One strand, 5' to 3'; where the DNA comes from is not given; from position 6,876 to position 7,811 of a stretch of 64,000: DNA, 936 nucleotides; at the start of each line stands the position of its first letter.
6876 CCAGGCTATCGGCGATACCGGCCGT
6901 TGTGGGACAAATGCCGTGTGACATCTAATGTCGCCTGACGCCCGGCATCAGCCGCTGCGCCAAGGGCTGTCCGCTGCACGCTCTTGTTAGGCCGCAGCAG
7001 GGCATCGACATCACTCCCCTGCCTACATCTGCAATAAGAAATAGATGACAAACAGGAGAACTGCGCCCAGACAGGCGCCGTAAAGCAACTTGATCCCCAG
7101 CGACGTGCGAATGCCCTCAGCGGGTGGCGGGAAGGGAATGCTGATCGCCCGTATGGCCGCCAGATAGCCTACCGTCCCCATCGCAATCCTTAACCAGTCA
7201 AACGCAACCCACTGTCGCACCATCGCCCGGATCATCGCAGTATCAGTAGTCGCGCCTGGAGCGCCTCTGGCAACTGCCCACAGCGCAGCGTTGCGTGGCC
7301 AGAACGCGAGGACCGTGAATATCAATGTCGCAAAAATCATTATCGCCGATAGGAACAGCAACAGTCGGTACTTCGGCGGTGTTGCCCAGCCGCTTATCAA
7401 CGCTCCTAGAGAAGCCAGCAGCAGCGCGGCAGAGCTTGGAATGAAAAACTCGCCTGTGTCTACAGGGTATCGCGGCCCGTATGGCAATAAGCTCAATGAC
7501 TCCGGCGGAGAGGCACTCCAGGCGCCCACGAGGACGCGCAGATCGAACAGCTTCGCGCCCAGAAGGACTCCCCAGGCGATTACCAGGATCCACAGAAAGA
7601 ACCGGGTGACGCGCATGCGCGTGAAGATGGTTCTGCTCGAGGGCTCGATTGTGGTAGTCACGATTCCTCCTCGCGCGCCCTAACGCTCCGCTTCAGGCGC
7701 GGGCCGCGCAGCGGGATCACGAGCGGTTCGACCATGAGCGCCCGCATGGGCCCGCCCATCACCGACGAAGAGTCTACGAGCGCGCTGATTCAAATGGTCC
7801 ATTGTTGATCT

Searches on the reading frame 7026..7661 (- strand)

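Call 54: search_protein_families(library=pfam, alignment_id=A4, max_evalue=0.001)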
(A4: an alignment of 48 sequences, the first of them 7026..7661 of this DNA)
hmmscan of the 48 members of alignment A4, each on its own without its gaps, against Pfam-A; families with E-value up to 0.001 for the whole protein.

A. member 1, window:7026-7661:- (212 aa): 1 family
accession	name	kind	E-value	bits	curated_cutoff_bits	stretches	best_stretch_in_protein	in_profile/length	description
PF08592.16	Anthrone_oxy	-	2.1e-09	38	27.3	1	69-167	7-105/106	Anthrone oxygenase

B. families by the number of members that match (of 48 scanned): 25 families
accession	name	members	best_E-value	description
PF00106.31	adh_short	1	1e-56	short chain dehydrogenase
PF13561.12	adh_short_C2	1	2.2e-45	Enoyl-(Acyl carrier protein) reductase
PF00561.26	Abhydrolase_1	1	1.9e-25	alpha/beta hydrolase fold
PF00583.31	Acetyltransf_1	1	3.9e-19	Acetyltransferase (GNAT) family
PF12146.15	Hydrolase_4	1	8.3e-17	Serine aminopeptidase, S33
PF12697.13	Abhydrolase_6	1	3e-14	Alpha/beta hydrolase family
PF08659.16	KR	1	1.6e-11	KR domain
PF13508.13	Acetyltransf_7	1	1.9e-10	Acetyltransferase (GNAT) domain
PF00395.25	SLH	1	5.1e-10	S-layer homology domain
PF08592.16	Anthrone_oxy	1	2.1e-09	Anthrone oxygenase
PF13620.12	CarboxypepD_reg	1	2.2e-09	Carboxypeptidase regulatory-like domain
PF03544.19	TonB_C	1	4.1e-09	Gram-negative bacterial TonB protein C-terminal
PF13302.13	Acetyltransf_3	1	5.9e-06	Acetyltransferase (GNAT) domain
PF13673.13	Acetyltransf_10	1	1e-05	Acetyltransferase (GNAT) domain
PF03096.20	Ndr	1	8.1e-05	Ndr family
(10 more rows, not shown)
